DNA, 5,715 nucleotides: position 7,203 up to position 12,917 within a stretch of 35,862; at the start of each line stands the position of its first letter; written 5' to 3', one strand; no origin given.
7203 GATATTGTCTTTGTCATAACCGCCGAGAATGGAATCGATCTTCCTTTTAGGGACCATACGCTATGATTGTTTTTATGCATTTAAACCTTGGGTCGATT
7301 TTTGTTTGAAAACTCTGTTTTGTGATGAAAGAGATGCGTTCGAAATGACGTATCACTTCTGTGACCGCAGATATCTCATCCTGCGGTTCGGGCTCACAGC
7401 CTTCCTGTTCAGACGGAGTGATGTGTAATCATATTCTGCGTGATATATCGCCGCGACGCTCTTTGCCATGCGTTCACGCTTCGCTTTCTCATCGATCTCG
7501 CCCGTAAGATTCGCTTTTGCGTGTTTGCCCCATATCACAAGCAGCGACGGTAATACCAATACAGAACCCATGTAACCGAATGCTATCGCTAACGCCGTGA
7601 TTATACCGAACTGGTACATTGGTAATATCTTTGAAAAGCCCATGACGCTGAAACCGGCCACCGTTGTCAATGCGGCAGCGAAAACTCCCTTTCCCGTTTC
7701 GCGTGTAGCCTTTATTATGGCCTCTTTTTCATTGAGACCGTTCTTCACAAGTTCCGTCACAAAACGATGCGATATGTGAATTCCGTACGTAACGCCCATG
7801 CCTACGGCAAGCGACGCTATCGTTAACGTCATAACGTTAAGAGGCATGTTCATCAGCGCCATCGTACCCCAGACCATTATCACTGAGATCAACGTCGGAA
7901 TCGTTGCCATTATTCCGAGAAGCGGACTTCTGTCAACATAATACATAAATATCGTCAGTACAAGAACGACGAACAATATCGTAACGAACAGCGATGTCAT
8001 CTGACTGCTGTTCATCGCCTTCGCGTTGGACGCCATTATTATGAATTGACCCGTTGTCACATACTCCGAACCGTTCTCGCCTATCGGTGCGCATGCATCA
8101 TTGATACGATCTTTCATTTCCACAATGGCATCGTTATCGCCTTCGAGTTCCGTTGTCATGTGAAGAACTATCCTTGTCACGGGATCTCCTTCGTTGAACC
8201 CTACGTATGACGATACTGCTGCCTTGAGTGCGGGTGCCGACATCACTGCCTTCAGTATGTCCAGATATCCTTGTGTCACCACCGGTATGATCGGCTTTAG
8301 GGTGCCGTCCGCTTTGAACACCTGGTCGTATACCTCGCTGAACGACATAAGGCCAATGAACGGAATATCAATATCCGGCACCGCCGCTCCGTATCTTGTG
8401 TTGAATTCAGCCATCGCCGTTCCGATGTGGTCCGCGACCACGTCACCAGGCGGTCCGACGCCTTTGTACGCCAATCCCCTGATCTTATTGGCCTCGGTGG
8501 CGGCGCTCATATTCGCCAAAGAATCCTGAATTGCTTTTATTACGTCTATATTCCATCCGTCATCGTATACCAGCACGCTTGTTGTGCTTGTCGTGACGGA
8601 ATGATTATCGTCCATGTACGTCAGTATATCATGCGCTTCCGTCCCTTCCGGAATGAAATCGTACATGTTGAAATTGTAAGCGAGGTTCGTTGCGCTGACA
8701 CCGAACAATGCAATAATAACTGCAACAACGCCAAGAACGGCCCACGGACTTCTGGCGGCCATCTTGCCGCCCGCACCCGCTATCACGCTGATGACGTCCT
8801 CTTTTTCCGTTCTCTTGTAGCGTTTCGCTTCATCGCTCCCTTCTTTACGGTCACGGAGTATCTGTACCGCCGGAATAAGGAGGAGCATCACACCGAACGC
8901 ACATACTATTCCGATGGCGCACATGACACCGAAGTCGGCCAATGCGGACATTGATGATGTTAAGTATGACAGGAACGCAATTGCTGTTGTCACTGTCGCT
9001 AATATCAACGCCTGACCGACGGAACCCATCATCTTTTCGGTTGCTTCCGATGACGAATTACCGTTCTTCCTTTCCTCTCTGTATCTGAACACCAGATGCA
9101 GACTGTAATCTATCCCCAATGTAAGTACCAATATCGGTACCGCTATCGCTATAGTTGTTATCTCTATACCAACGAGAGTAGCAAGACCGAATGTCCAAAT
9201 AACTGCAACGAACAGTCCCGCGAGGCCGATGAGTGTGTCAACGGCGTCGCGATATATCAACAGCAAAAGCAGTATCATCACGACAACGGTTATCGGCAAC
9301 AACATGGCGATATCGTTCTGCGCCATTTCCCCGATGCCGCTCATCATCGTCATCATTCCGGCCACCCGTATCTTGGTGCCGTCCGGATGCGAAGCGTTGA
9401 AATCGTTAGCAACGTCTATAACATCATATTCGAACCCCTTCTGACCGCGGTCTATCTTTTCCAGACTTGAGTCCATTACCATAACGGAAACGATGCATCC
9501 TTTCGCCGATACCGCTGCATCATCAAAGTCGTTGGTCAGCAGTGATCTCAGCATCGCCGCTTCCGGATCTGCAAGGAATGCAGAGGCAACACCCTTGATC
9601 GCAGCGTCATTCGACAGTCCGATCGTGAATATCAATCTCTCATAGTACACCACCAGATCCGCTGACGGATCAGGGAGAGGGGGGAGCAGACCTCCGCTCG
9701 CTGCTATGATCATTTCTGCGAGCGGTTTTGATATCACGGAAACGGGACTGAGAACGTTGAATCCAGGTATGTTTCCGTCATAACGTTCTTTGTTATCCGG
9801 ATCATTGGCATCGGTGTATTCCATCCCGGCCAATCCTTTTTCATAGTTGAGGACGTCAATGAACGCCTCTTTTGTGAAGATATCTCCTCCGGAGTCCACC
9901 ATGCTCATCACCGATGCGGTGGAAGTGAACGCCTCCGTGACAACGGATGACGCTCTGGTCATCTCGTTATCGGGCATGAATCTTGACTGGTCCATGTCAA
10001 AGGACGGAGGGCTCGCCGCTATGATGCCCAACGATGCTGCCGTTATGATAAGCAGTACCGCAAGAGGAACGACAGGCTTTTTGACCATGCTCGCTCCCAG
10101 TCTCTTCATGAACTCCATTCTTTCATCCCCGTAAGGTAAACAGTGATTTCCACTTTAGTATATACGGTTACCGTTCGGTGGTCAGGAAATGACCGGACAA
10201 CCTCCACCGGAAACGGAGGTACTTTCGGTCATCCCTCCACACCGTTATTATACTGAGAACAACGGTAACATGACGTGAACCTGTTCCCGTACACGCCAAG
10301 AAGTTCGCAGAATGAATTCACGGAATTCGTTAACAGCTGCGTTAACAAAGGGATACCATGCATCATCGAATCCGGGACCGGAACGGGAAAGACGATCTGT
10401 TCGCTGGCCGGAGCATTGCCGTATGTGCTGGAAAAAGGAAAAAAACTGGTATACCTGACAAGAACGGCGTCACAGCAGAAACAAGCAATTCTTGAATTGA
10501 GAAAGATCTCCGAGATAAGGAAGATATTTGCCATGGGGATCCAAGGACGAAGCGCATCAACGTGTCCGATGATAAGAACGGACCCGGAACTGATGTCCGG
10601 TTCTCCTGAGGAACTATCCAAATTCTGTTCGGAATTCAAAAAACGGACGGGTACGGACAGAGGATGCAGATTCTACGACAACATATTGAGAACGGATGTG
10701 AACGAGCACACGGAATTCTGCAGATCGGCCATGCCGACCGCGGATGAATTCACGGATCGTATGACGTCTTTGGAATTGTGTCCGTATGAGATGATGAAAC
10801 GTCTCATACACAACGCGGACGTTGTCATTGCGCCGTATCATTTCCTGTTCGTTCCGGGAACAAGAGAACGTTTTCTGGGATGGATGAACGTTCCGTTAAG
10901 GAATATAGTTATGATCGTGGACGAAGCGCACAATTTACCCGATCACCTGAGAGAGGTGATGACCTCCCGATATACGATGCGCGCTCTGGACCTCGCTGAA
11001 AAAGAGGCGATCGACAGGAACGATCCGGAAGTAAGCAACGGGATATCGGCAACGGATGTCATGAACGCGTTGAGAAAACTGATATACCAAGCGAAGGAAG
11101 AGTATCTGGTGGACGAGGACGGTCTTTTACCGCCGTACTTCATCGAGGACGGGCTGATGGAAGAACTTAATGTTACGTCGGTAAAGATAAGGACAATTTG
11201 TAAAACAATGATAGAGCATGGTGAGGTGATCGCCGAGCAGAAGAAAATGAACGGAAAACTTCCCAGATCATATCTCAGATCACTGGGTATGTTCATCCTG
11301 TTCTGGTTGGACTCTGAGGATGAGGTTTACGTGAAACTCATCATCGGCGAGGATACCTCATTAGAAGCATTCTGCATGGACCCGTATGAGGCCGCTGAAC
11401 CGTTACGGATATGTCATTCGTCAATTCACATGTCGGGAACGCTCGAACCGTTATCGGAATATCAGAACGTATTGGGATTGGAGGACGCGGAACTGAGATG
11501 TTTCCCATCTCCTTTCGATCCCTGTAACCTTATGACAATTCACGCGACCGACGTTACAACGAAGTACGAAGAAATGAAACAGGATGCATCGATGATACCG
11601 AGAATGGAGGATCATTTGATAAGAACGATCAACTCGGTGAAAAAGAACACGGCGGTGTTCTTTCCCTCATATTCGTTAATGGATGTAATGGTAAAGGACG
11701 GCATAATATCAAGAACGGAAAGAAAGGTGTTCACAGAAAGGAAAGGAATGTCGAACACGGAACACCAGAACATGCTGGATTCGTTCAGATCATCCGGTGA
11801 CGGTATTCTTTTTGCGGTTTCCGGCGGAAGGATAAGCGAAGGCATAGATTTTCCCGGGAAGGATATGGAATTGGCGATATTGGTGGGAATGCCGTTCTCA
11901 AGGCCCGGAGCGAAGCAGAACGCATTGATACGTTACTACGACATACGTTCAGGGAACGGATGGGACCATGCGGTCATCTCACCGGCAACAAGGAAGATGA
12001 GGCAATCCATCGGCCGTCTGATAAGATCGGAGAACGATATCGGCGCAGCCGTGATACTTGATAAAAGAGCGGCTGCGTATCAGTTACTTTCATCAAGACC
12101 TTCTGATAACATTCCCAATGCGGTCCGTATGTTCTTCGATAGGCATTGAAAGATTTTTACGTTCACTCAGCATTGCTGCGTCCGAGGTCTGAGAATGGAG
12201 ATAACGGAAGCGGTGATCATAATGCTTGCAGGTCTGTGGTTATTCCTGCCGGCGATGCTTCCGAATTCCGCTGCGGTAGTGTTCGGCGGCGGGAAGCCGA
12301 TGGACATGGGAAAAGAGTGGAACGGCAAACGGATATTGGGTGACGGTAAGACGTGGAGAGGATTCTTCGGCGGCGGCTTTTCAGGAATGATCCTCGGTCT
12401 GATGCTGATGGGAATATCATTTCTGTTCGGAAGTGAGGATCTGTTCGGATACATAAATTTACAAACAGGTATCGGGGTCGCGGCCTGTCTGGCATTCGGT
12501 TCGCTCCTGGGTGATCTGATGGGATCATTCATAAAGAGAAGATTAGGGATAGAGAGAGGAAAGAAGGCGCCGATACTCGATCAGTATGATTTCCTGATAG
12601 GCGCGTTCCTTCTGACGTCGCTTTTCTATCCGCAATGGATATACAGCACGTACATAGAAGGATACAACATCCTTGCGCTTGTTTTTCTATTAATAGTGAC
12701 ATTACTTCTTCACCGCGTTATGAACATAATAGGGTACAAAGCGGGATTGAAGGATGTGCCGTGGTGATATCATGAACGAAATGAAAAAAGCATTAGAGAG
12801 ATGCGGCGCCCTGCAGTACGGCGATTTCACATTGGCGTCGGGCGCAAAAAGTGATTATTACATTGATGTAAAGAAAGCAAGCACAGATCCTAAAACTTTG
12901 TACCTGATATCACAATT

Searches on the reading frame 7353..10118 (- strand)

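Call 7: search_protein_families(library=pfam, proteins=[window:7353-10118:-])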
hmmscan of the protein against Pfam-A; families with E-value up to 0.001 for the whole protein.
window:7353-10118:- (921 aa): 4 families
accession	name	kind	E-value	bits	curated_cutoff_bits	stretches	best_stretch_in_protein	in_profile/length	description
PF03176.21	MMPL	-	1.9e-46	159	20.5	2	170-426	59-306/333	MMPL family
PF12349.14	Sterol-sensing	-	2.4e-20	73.4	22.3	2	296-432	10-146/153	Sterol-sensing domain of SREBP cleavage-activation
PF02460.24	Patched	-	9.7e-13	48.6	23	2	288-413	24-148/156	Patched SSD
PF00873.25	ACR_tran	-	1.4e-07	30.1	28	1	707-868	334-494/1021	AcrB/AcrD/AcrF family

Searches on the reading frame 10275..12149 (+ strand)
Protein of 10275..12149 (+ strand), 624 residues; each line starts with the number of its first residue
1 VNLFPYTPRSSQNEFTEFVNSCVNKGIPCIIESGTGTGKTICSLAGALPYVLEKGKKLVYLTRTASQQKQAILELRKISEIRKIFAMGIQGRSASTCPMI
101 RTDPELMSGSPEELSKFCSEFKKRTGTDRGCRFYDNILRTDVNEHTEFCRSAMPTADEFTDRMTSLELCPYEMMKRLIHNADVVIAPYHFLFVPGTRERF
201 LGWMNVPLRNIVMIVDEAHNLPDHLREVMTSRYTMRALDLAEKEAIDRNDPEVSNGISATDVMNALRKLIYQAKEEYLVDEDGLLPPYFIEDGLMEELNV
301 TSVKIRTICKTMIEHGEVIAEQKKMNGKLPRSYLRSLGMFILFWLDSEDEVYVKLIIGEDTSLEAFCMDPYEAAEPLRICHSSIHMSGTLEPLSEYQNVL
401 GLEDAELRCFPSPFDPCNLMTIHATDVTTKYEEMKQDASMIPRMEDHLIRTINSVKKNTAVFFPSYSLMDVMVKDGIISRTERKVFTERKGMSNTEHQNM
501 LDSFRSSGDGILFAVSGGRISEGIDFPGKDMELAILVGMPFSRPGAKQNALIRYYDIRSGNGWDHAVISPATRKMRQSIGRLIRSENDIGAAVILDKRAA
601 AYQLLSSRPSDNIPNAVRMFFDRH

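Call 7: search_protein_families(library=pfam, proteins=[window:10275-12149:+])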
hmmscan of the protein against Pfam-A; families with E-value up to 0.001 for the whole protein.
window:10275-12149:+ (624 aa): 5 families
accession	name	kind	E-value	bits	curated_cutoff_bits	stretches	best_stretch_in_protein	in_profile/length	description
PF06777.17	HBB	-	4.6e-43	147.5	30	1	242-433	2-190/190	Helical and beta-bridge domain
PF13307.12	Helicase_C_2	-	3e-35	122.2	25.3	1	449-601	2-156/170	Helicase C-terminal domain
PF06733.21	DEAD_2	-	2.2e-28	99.5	21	1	60-234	1-168/172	DEAD_2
PF00270.35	DEAD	-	1.5e-07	31.7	26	1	25-118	13-109/167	DEAD/DEAH box helicase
PF04851.21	ResIII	-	1.6e-06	28.5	22.5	1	7-83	3-81/164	Type III restriction enzyme, res subunit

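Call 8: find_encoding_contigs(protein=window:10275-12149:+, flank=3000, max_places=6)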
Protein window:10275-12149:+ (624 aa): no gene with exactly this product is on record in the collection.

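Call 58: search_protein_families(library=ncbifam, proteins=[window:10275-12146:+], max_evalue=0.01)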
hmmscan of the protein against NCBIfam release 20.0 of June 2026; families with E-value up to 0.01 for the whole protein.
window:10275-12146:+ (624 aa): 8 families
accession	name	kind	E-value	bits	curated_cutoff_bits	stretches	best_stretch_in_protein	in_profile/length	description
TIGR00604.1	rad3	subfamily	3.5e-80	270.5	246.95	2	264-600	325-677/706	DNA repair helicase (rad3)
NF053712.1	repair_DEAH_YoaA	equivalog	3.7e-39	134.9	680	1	6-600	17-601/630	DNA repair helicase YoaA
NF008729.0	PRK11747.1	equivalog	1.3e-30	106.5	598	2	381-599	463-681/703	ATP-dependent DNA helicase DinG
NF005981.0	PRK08074.1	equivalog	9.7e-30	103.2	789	2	397-600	693-896/931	ATP-dependent DNA helicase DinG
TIGR01407.1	dinG_rel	hypoth_equivalog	2.6e-27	95.4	547.7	2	208-600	439-855/889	putative DnaQ family exonuclease/DinG family helicase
TIGR03117.2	cas_csf4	equivalog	2.6e-09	35.9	400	1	8-79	129-200/800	type IV CRISPR-associated DEAD/DEAH-box helicase Csf4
NF005569.0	PRK07246.1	equivalog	1.9e-07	29.8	794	1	449-599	640-784/820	bifunctional DnaQ family exonuclease/ATP-dependent helicase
NF040935.1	helicase_Hel308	equivalog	0.0081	14.3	1200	0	16-65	32-81/704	ATP-dependent DNA helicase Hel308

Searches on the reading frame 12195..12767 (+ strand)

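Call 7: search_protein_families(library=pfam, proteins=[window:12195-12767:+])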
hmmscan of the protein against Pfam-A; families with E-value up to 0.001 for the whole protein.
window:12195-12767:+ (190 aa): 2 families
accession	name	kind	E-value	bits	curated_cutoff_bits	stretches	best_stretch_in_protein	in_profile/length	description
PF01864.22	CarS-like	-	3.3e-49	167.7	22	1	9-190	4-175/175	CDP-archaeol synthase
PF01148.25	CTP_transf_1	-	9.7e-07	29.3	24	1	51-119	169-230/264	Cytidylyltransferase family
